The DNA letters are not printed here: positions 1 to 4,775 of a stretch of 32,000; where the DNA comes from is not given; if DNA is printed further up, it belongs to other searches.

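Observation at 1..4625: Giant (>1,540 aa, still open at the window edge) secreted cysteine-rich surface protein missed by the ORF track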

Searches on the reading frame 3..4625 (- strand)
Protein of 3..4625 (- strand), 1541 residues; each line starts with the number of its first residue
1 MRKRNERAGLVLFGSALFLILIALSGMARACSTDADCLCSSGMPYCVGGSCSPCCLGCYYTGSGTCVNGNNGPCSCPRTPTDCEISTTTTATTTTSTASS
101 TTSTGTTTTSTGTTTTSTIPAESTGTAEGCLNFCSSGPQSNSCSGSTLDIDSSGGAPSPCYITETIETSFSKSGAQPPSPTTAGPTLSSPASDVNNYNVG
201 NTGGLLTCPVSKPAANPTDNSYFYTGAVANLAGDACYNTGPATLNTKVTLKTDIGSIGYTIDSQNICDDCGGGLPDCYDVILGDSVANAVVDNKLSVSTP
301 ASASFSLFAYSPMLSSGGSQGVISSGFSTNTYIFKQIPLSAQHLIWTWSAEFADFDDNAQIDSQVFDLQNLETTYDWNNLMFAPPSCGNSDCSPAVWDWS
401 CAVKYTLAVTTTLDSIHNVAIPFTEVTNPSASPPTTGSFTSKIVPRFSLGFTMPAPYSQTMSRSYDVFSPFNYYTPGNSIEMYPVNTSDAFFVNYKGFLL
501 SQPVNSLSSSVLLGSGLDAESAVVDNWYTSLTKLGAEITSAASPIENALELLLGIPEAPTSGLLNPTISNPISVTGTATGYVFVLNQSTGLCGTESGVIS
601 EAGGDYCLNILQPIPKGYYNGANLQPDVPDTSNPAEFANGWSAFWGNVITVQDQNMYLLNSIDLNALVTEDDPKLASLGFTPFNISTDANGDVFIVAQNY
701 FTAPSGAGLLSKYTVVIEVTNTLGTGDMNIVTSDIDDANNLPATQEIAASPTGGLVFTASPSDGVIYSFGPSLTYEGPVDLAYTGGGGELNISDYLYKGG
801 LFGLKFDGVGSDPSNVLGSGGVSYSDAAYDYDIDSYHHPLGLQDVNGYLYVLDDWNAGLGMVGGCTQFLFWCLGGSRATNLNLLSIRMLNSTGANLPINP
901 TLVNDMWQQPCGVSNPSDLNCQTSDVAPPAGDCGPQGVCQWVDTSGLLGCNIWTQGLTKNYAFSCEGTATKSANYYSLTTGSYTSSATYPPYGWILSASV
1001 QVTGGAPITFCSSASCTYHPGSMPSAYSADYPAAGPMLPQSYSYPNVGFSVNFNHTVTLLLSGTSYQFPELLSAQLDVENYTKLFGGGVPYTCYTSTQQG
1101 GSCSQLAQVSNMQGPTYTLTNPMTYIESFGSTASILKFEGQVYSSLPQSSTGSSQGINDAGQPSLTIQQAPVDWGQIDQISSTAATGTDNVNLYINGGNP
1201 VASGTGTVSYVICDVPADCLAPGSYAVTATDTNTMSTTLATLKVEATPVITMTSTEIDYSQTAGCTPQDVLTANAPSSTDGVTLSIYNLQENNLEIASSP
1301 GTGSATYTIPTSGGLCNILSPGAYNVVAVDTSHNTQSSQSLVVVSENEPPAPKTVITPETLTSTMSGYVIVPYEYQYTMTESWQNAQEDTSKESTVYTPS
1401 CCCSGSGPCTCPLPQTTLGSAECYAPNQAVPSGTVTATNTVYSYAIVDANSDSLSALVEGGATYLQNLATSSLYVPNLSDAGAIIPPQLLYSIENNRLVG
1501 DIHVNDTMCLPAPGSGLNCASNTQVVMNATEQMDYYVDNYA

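Call 5: search_protein_families(library=pfam, proteins=[window:3-4625:-], max_evalue=1)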
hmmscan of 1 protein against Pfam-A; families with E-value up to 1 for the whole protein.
window:3-4625:- (1541 aa): 0 families

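Call 6: search_protein_families(library=ncbifam, proteins=[window:3-4625:-], max_evalue=1)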
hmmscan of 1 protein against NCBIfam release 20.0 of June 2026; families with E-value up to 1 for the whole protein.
window:3-4625:- (1541 aa): 0 families

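Call 9: find_homologous_proteins(query=window:3-4625:-, max_evalue=0.001)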
Query window:3-4625:- (1541 aa): 3 proteins with E <= 0.001 among 8000 candidates.
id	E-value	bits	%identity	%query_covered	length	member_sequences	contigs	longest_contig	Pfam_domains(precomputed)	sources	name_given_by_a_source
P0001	0.0e+0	1483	53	92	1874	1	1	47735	-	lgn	-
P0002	8.0e-169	582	35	74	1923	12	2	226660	-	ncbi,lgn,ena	-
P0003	2.9e-90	321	33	38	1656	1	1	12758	-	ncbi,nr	ncbi:MAG: hypothetical protein M1122_02100, partial [Candidatus Marsarchaeota archaeon]|nr:hypotheti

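Call 13: find_encoding_contigs(protein=P0002, flank=10000, max_places=3)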
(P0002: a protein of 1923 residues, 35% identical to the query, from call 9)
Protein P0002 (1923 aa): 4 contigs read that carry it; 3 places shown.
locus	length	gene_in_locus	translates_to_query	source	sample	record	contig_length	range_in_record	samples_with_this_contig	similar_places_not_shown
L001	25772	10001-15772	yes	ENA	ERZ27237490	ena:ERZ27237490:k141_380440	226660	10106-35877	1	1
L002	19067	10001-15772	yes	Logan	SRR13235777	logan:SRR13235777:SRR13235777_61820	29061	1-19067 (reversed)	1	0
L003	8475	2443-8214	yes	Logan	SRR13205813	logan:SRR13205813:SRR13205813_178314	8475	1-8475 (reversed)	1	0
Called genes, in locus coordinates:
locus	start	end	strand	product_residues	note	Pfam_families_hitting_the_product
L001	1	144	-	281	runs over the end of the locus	PF02585:PIG-L (weak)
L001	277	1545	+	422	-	PF08421:Methyltransf_13, PF13489:Methyltransf_23, PF08241:Methyltransf_11, PF08242:Methyltransf_12, PF13649:Methyltransf_25, PF13847:Methyltransf_31 (weak), PF08484:Methyltransf_14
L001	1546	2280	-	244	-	PF01370:Epimerase, PF04321:RmlD_sub_bind, PF01073:3Beta_HSD (weak), PF02719:Polysacc_synt_2, PF16363:GDP_Man_Dehyd, PF07993:NAD_binding_4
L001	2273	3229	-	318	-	PF00106:adh_short (weak), PF01073:3Beta_HSD, PF01370:Epimerase, PF02719:Polysacc_synt_2, PF04321:RmlD_sub_bind, PF08659:KR (weak), PF13460:NAD_binding_10, PF16363:GDP_Man_Dehyd, +1 more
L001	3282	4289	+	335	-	PF00535:Glycos_transf_2, PF13641:Glyco_tranf_2_3 (weak)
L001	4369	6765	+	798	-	PF02516:STT3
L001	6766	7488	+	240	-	PF02388:FemAB (faint)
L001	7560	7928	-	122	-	-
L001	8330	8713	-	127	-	-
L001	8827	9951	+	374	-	PF13439:Glyco_transf_4, PF13579:Glyco_trans_4_4, PF20706:GT4-conflict, PF00534:Glycos_transf_1, PF13692:Glyco_trans_1_4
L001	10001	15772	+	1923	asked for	-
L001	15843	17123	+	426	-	-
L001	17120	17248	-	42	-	-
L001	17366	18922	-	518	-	-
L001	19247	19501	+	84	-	PF05239:PRC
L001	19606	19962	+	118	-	PF01849:NAC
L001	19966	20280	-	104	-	PF04242:DUF424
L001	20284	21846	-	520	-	PF13506:Glyco_transf_21, PF00535:Glycos_transf_2, PF13641:Glyco_tranf_2_3, PF13632:Glyco_trans_2_3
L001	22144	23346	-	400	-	PF01142:TruD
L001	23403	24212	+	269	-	-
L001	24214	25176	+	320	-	PF01370:Epimerase, PF02719:Polysacc_synt_2, PF04321:RmlD_sub_bind, PF05368:NmrA, PF01073:3Beta_HSD, PF13460:NAD_binding_10, PF16363:GDP_Man_Dehyd, PF07993:NAD_binding_4, +1 more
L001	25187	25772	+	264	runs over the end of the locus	PF01884:PcrB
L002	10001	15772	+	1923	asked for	-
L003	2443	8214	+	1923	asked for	-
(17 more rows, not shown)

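Call 14: find_encoding_contigs(protein=P0001, flank=10000, max_places=3)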
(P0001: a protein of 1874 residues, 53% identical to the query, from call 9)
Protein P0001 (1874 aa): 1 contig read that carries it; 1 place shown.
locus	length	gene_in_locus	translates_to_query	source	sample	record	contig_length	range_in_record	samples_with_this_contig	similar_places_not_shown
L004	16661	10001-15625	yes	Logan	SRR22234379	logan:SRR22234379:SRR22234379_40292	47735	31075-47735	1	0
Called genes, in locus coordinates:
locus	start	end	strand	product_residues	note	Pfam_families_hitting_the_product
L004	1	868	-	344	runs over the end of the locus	PF20706:GT4-conflict (weak), PF00534:Glycos_transf_1, PF13692:Glyco_trans_1_4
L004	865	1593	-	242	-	PF05050:Methyltransf_21 (weak)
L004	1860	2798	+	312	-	PF05050:Methyltransf_21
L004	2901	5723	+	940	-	-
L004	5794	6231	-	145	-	-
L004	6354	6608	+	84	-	-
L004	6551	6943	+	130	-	PF00293:NUDIX (weak), PF16262:DUF4916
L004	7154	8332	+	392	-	PF13439:Glyco_transf_4, PF20706:GT4-conflict, PF00534:Glycos_transf_1, PF13692:Glyco_trans_1_4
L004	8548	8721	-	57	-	-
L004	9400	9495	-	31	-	-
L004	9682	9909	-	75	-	-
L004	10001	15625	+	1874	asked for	-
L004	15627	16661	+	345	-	?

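Call 15: find_homologous_proteins(query=A1, max_evalue=0.001)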
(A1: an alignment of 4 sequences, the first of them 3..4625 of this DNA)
Query A1 (4 sequences) (1541 aa, profile of the alignment): 4 proteins with E <= 0.001 among 8000 candidates.
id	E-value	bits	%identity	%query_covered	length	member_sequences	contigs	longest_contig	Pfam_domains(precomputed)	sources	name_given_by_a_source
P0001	0.0e+0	2985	53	92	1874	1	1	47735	-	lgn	-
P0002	0.0e+0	2858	35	74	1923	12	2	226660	-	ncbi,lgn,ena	-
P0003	0.0e+0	2018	33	38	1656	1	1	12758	-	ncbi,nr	ncbi:MAG: hypothetical protein M1122_02100, partial [Candidatus Marsarchaeota archaeon]|nr:hypotheti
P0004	0.0e+0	1201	37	52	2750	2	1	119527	-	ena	-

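Call 16: find_related_loci(query=A1, collection=genome_contigs, flank=10000)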
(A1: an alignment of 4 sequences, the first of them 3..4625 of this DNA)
Query A1 (1541 aa) in genome_contigs; peptide patterns used: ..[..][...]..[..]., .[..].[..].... (x = any residue, [..] = any of these).
64 stretches matched a pattern; 18 encode a relative of the query (tblastn E <= 1e-3); 18 distinct loci.
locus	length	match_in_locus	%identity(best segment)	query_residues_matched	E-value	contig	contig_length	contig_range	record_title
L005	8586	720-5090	37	109-1540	6e-179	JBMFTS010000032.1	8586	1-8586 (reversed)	MAG: Candidatus Micrarchaeia archaeon isolate KM4347-19 NODE_2486_length_8586_cov_44.107373, whole genome shotgun sequen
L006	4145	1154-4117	37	149-1157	2e-159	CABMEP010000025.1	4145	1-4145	uncultured archaeon isolate LFW-242_1 genome assembly, contig: LFW2421_31, whole genome shotgun sequence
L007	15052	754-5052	34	130-1529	2e-167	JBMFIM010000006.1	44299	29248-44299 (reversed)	MAG: Candidatus Micrarchaeia archaeon isolate KM4324-23 NODE_6_length_44299_cov_7.675395, whole genome shotgun sequence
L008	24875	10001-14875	37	112-1541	3e-126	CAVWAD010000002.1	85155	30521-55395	MAG: uncultured archaeon isolate MFD03726.bin.2.73 genome assembly, contig: contig_30161, whole genome shotgun sequence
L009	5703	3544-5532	33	160-909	1e-93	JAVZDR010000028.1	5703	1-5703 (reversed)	MAG: Candidatus Micrarchaeaceae archaeon isolate DRTY-6_201709_bins_19 DRTY-6_201709_bins_19_scaffold_28, whole genome s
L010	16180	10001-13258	30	189-1541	3e-92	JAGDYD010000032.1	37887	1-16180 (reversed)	MAG: Candidatus Micrarchaeota archaeon isolate KMA_Bin02 NODE_334_length_37887_cov_3.000423, whole genome shotgun sequen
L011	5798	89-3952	31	189-1508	2e-83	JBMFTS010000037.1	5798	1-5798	MAG: Candidatus Micrarchaeia archaeon isolate KM4347-19 NODE_3867_length_5798_cov_33.881595, whole genome shotgun sequen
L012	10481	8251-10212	33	278-1000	2e-80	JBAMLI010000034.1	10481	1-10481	MAG: archaeon isolate MAG1 ExploCarb_3808S_S2_1503_length_10481_cov_47, whole genome shotgun sequence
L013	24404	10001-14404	35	127-1537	2e-162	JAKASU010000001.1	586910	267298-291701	MAG: Candidatus Micrarchaeota archaeon isolate YP1.bin77 NODE_7_length_586910_cov_38.658937, whole genome shotgun sequen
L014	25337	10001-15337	32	119-1537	2e-147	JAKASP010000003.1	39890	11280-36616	MAG: Candidatus Micrarchaeota archaeon isolate YP1.bin59 NODE_857_length_39890_cov_11.682796, whole genome shotgun seque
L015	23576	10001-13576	31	188-1537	2e-110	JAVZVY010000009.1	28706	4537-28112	MAG: Candidatus Micrarchaeaceae archaeon isolate DRTY-9_201709_bins_2 DRTY-9_201709_bins_2_scaffold_9, whole genome shot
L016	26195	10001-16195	31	118-1540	1e-63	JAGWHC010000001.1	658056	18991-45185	MAG: Candidatus Micrarchaeota archaeon isolate REEA67 REEA67_1_length_658056_cov_14.283628, whole genome shotgun sequenc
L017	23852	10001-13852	30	189-1507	4e-59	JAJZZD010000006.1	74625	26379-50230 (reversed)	MAG: Candidatus Micrarchaeota archaeon isolate TL1-5.bin98 NODE_276_length_74625_cov_1.959368, whole genome shotgun sequ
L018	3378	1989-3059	33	137-500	6e-44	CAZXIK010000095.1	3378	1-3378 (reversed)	MAG TPA_asm: Candidatus Micrarchaeota archaeon isolate SRP093762_co1_24 genome assembly, contig: NODE_14677_length_3378_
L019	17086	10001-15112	30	181-1540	7e-42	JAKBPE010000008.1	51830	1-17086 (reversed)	MAG: bacterium isolate LSA4.bin48 NODE_610_length_51830_cov_3.704040, whole genome shotgun sequence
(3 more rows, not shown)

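Call 26: find_homologous_proteins(query=A2, max_evalue=0.001)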
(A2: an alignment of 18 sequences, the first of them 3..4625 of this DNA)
Query A2 (18 sequences) (1541 aa, profile of the alignment): 4 proteins with E <= 0.001 among 8000 candidates.
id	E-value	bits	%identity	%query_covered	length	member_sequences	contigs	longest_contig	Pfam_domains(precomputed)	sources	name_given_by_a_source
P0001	0.0e+0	2008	53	92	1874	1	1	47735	-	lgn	-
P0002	0.0e+0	1998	35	74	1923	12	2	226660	-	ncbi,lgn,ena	-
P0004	0.0e+0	1705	37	52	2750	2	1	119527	-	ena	-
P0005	2.6e-102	361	32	20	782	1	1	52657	-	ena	-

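Call 53: search_protein_families(library=pfam, proteins=[P0003], max_evalue=0.01)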
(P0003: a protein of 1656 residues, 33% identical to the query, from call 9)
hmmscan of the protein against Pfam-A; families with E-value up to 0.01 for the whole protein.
P0003 (1656 aa): 0 families

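Call 57: search_protein_families(library=pfam, alignment_id=A7, max_evalue=0.001)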
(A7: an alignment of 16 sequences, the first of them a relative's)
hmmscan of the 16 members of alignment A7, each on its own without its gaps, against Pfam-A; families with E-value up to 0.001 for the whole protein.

A. member 1, P0004 (2750 aa): 0 families

B. families by the number of members that match (of 16 scanned): 9 families
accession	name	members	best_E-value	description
PF18896.5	SLT_3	4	2.6e-12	Lysozyme like domain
PF18911.6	PKD_4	1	7.1e-22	PKD domain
PF00801.26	PKD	1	1.4e-17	PKD domain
PF01551.29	Peptidase_M23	1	1.8e-09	Peptidase family M23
PF04286.17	DUF445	1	2.1e-09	Protein of unknown function (DUF445)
PF14323.11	GxGYxYP_C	1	2.4e-06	GxGYxYP putative glycoside hydrolase C-terminal domain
PF10102.14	DUF2341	1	4.8e-05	Domain of unknown function (DUF2341)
PF06346.17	Drf_FH1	1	0.00054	Formin Homology Region 1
PF13573.12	SprB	1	0.00092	SprB repeat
